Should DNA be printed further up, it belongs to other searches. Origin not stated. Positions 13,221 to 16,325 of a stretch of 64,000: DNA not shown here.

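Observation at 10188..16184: GH94 phosphorylase-type domain fused to a ~750-residue polytopic membrane block and an N-terminal extracytoplasmic domain, with no visible glycosyltransferase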

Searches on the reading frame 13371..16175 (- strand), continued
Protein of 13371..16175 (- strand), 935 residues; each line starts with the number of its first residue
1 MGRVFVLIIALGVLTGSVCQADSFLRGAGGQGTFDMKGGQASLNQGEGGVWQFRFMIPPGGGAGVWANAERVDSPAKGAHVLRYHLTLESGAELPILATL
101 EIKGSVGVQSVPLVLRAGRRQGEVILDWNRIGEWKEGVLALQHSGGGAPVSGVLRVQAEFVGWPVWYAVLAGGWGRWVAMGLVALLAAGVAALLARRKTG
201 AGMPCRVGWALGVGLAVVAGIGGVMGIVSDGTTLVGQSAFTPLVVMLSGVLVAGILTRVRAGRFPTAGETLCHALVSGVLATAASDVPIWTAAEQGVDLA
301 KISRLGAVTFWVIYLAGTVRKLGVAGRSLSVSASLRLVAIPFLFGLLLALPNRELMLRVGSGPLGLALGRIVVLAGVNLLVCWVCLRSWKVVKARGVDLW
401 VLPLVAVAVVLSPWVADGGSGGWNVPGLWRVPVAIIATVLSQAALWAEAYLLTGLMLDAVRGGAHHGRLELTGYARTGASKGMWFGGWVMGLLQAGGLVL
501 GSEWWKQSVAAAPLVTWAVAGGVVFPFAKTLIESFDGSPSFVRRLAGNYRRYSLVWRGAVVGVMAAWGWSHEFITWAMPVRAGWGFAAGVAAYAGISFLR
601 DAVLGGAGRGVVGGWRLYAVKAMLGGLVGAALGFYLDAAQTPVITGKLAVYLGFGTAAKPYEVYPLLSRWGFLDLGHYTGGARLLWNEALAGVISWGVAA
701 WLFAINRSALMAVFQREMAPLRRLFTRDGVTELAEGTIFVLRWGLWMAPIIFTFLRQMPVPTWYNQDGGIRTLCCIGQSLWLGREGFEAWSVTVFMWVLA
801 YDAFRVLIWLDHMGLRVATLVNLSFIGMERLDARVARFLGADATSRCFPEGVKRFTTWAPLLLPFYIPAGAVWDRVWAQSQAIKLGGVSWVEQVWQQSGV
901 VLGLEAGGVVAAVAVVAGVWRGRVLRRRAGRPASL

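Call 56: predict_structure(alignment_id=A3)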
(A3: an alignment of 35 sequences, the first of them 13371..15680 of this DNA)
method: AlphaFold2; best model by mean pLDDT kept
length: 770 residues; sequences in the alignment: 35
mean_pLDDT: 87.0   pTM: 0.85
mean pLDDT of the five models: 87.0, 85.3, 85.1, 85.1, 83.7
residues with pLDDT >= 90: 411; 70-90: 292; 50-70: 59; < 50: 8
segments of 3 or more residues with pLDDT < 50: 299-301, 766-770
pLDDT, mean of each block of 10 residues (from residue 1): 76 91 93 74 92 94 83 89 95 92 95 93 79 87 94 91 91 91 89 91 95 92 76 87 96 91 94 98 94 74 76 94 93 93 95 96 88 84 95 97 94 95 97 95 92 95 92 89 92 86 67 93 92 87 90 90 87 89 86 60 66 85 85 75 71 82 90 84 84 65 72 83 79 88 91 85 53
secondary structure, 60 per line:
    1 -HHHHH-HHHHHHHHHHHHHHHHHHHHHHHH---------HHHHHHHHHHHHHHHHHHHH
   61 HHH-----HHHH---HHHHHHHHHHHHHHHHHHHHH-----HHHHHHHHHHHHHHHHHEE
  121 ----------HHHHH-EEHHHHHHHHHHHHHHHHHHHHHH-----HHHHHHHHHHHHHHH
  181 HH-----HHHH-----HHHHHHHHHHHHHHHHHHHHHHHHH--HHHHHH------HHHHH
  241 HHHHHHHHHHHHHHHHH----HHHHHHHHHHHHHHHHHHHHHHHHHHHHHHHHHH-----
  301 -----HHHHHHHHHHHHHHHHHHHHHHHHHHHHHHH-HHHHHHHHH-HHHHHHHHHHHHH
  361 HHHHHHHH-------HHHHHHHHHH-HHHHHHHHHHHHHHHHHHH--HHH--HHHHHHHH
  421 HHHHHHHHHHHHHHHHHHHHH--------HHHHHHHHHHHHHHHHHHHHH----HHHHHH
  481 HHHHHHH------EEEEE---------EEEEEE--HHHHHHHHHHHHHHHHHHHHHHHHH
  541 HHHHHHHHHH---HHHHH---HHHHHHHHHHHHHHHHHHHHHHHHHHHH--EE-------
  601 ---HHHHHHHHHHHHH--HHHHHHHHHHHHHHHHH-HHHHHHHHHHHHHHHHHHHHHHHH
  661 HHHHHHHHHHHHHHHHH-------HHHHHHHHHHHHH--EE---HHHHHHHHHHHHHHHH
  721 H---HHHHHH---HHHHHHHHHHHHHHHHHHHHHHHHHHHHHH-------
elements in order (helices of 4 or more, strands of 3 or more residues): H2-6 H8-31 H41-63 H69-72 H76-96 H102-118 H131-135 H139-160 H166-182 H188-191 H197-221 H224-229 H236-257 H262-295 H306-336 H338-346 H348-368 H376-385 H387-405 H413-441 H450-470 H475-487 E494-498 E508-513 H516-550 H554-558 H562-589 H604-616 H619-635 H637-677 H685-697 H705-721 H725-730 H734-763
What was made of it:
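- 13386..15680 (-): Polytopic membrane block of about 19 TM helices, N-out/C-in, unknown fold and family (ORF aa about 169-933). AF2 pLDDT 87, pTM 0.85 (call 56).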

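Call 59: fold_search(model_id=the predicted structure, library=pdb)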
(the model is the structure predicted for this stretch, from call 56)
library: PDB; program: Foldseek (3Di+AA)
matches with E <= 10: 196; with E <= 0.001: 0
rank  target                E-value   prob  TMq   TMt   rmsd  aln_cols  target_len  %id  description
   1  5lzr_B                4.1e-02  0.30  0.12  0.13  30.9       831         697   12  Crystal structure of Thermotoga maritima sodium pumping membrane integral pyrophosphatase in complex with tungstate an (released 2016-12-14)
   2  7jpl_A                1.3e-01  0.08  0.08  0.06  34.1       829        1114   12  Rabbit Cav1.1 in the presence of 10 micromolar (S)-(-)-Bay K8644 in nanodiscs at 3.4 Angstrom resolution (released 2020-11-18)
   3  9g8j_A                1.5e-01  0.08  0.08  0.09  32.1       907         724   11  Structure of K+-dependent Na+-PPase from Thermotoga maritima in complex with zoledronate (released 2025-06-04)
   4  5yke_B                2.9e-01  0.11  0.11  0.10  31.2       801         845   12  Structure of pancreatic ATP-sensitive potassium channel bound with glibenclamide and ATPgammaS (focused refinement on  (released 2018-04-18)
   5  6qxa_B                2.9e-01  0.10  0.11  0.12  29.6       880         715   12  Structure of membrane bound pyrophosphatase from Thermotoga maritima in complex with imidodiphosphate and N-[(2-amino- (released 2019-04-10)
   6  8gz2_B                2.9e-01  0.10  0.10  0.08  33.6       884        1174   10  Cryo-EM structure of human NaV1.6/beta1/beta2-4,9-anhydro-tetrodotoxin (released 2023-03-08)
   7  8b37_A                2.9e-01  0.08  0.09  0.10  30.2       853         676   12  Crystal structure of Pyrobaculum aerophilum potassium-independent proton pumping membrane integral pyrophosphatase in  (released 2024-01-17)
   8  7w9t_A                3.1e-01  0.12  0.11  0.07  34.1       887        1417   11  Cryo-EM structure of human Nav1.7(E406K) in complex with auxiliary beta subunits, huwentoxin-IV and saxitoxin (S6IV al (released 2022-05-25)
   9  7wel_A                3.8e-01  0.08  0.10  0.08  33.4       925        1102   12  Human Nav1.8 with A-803467, class II (released 2022-08-03)
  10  7we4_A                4.1e-01  0.07  0.09  0.07  34.1       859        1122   10  Human Nav1.8 with A-803467, class I (released 2022-08-03)
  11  8y6i_A                4.3e-01  0.09  0.10  0.11  31.3       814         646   10  P-glycoprotein in complex with UIC2 Fab and triple elacridar molecules in nanodisc (released 2024-04-17)
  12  7a23_a                5.6e-01  0.15  0.15  0.18  31.1       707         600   12  Plant mitochondrial respiratory complex I (released 2020-10-28)
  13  9g8j_D                5.6e-01  0.10  0.13  0.14  31.5       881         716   11  Structure of K+-dependent Na+-PPase from Thermotoga maritima in complex with zoledronate (released 2025-06-04)
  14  7xm9_A                5.6e-01  0.04  0.07  0.06  33.5       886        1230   11  Cryo-EM structure of human NaV1.7/beta1/beta2-XEN907 (released 2022-11-30)
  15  8gz1_B                5.8e-01  0.07  0.09  0.07  33.6       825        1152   11  Cryo-EM structure of human NaV1.6/beta1/beta2,apo state (released 2023-03-08)
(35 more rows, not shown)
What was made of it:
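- Tried and rejected: The membrane pyrophosphatase, Nav/Cav and ABC hits have TM-scores of about 0.1 (call 59).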

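Call 63: search_protein_families(library=pfam, proteins=[L052:310-1491:+, L052:1493-3361:+, L052:4079-5737:+, L052:9482-13276:+, L052:13273-15165:+, L052:15168-16586:+, L052:16736-17335:+, L052:17335-19299:+, L052:19424-20887:+, L052:20898-22517:+], max_evalue=0.001)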
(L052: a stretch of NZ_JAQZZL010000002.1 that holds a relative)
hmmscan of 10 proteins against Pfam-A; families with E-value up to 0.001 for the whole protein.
L052:310-1491:+ (393 aa): 2 families
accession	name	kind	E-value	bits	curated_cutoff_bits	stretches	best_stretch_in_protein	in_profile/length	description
PF00924.24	MS_channel_2nd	-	1.4e-17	63.9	20.2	1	225-284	1-60/68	Mechanosensitive ion channel, beta-domain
PF21082.3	MS_channel_3rd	-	5.7e-07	30.3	21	1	300-384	2-87/88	Mechanosensitive ion channel MscS, C-terminal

L052:1493-3361:+ (622 aa): 2 families
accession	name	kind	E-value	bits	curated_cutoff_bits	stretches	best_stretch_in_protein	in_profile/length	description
PF00069.31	Pkinase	-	8.3e-35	120.9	31.7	1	31-243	1-210/263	Protein kinase domain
PF07714.23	PK_Tyr_Ser-Thr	-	3.2e-22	79.5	23.1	1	39-234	9-205/258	Protein tyrosine and serine/threonine kinase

L052:4079-5737:+ (552 aa): 3 families
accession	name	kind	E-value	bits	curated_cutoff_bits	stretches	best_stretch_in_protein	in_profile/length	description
PF13347.12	MFS_2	-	9.5e-69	232.4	27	1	38-428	27-400/427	MFS/sugar transport protein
PF07690.21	MFS_1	-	1.2e-15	57.8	33.4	1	37-401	25-346/347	Major Facilitator Superfamily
PF03209.21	PUCC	-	2.4e-06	27.3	21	1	39-353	10-311/401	PUCC protein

L052:9482-13276:+ (1264 aa): 1 family
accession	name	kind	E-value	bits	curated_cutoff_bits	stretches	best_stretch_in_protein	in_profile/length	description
PF06165.18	GH94_b-supersand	-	0.00031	20.7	23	1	1082-1162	78-159/251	Glycosyl hydrolase 94, supersandwich domain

L052:13273-15165:+ (630 aa): 0 families

L052:15168-16586:+ (472 aa): 1 family
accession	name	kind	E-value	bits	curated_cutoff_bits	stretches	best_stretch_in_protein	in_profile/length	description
PF10091.15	Glycoamylase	-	7.3e-38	130.7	27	1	214-457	4-220/221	Putative glucoamylase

L052:16736-17335:+ (199 aa): 1 family
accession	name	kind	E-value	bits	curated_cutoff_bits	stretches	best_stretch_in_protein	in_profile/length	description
PF04542.20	Sigma70_r2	-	2.7e-14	53.1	24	1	31-98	4-71/71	Sigma-70 region 2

L052:17335-19299:+ (654 aa): 4 families
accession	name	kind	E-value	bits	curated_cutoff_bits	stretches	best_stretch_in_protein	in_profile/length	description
PF00069.31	Pkinase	-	1.5e-26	93.8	31.7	1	44-313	1-252/263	Protein kinase domain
PF07714.23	PK_Tyr_Ser-Thr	-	4.7e-13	49.5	23.1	1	66-284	27-224/258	Protein tyrosine and serine/threonine kinase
PF14559.12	TPR_19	-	4e-05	24.3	25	1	425-483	6-64/68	Tetratricopeptide repeat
PF13432.12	TPR_16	-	0.00027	21.8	32.7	1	425-467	12-54/65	Tetratricopeptide repeat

L052:19424-20887:+ (487 aa): 1 family
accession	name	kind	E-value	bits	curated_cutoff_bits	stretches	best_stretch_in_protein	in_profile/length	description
PF13717.11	Zn_ribbon_4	-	0.00035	20.9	30.3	1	5-33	4-35/36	zinc-ribbon domain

L052:20898-22517:+ (539 aa): 3 families
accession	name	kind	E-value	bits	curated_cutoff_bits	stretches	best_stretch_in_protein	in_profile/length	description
PF16347.10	SGSH_C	-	6.7e-58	195.6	29.3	1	373-522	1-153/154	N-sulphoglucosamine sulphohydrolase, C-terminal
PF00884.28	Sulfatase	-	4.4e-54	184.3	25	1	43-425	1-301/301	Sulfatase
PF01663.27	Phosphodiest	-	6.3e-05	23.2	23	0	336-368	187-219/342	Type I phosphodiesterase / nucleotide pyrophosphatase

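Call 73: search_protein_families(library=pfam, proteins=[L053:2-1279:+, L053:1358-2677:+, L053:20101-20889:+, L053:20880-22109:+, L080:258-2630:+, L005:5291-6565:+, L005:6583-8016:+, L005:8059-8655:+, L005:8652-9974:+, L007:8377-9918:+], max_evalue=0.001)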
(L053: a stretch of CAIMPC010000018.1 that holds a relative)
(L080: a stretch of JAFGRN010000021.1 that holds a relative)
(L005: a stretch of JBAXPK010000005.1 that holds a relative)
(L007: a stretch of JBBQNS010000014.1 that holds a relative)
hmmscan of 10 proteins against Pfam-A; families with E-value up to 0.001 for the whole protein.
L053:2-1279:+ (425 aa): 0 families

L053:1358-2677:+ (439 aa): 2 families
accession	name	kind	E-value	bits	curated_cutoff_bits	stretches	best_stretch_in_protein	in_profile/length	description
PF01547.30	SBP_bac_1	-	1e-42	147.6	26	1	57-349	6-307/307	Bacterial extracellular solute-binding protein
PF13416.11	SBP_bac_8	-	6.9e-34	118.3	27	1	63-377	3-278/279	Bacterial extracellular solute-binding protein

L053:20101-20889:+ (262 aa): 0 families

L053:20880-22109:+ (409 aa): 1 family
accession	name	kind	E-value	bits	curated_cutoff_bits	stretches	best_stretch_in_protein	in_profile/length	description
PF00480.26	ROK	-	8.4e-37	127.7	22.9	2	90-247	2-154/294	ROK family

L080:258-2630:+ (790 aa): 2 families
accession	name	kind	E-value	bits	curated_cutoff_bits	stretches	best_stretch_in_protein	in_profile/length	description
PF17167.11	Glyco_hydro_94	-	6.5e-109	364.8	27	1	310-713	1-420/420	Glycosyl hydrolase 94 superfamily, catalytic domain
PF06165.18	GH94_b-supersand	-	4.2e-82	275.8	23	1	26-279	1-251/251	Glycosyl hydrolase 94, supersandwich domain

L005:5291-6565:+ (424 aa): 2 families
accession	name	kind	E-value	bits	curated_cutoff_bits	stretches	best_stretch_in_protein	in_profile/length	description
PF00587.30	tRNA-synt_2b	-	7.5e-38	130.8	29.3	1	222-396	8-178/179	tRNA synthetase class II core domain (G, H, P, S and T)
PF02403.27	Seryl_tRNA_N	-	1.8e-26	92.9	28.2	1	1-108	1-108/108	Seryl-tRNA synthetase N-terminal domain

L005:6583-8016:+ (477 aa): 3 families
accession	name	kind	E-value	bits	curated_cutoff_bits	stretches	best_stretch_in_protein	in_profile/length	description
PF01171.26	ATP_bind_3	-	3.8e-58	196.6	27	1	17-202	1-182/182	PP-loop family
PF11734.13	TilS_C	-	1.7e-15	56.6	22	1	391-455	3-67/74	TilS substrate C-terminal domain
PF09179.16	TilS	-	9.4e-07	29.4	21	1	258-322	4-66/67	TilS substrate binding domain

L005:8059-8655:+ (198 aa): 0 families

L005:8652-9974:+ (440 aa): 3 families
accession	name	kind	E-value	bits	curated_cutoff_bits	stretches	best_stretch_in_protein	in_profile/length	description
PF00027.35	cNMP_binding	-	5.5e-27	94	27.5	1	304-390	2-88/89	Cyclic nucleotide-binding domain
PF00924.24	MS_channel_2nd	-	4e-21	75.3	20.2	1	92-159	1-68/68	Mechanosensitive ion channel, beta-domain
PF21082.3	MS_channel_3rd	-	6.3e-14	52.6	21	1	168-249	3-88/88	Mechanosensitive ion channel MscS, C-terminal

L007:8377-9918:+ (513 aa): 3 families
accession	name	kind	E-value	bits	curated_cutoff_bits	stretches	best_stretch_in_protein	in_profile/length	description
PF00027.35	cNMP_binding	-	2.3e-25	88.8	27.5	1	378-464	3-89/89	Cyclic nucleotide-binding domain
PF00924.24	MS_channel_2nd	-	2.2e-20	73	20.2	1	165-232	1-68/68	Mechanosensitive ion channel, beta-domain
PF21082.3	MS_channel_3rd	-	2.5e-14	53.9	21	1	242-322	4-88/88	Mechanosensitive ion channel MscS, C-terminal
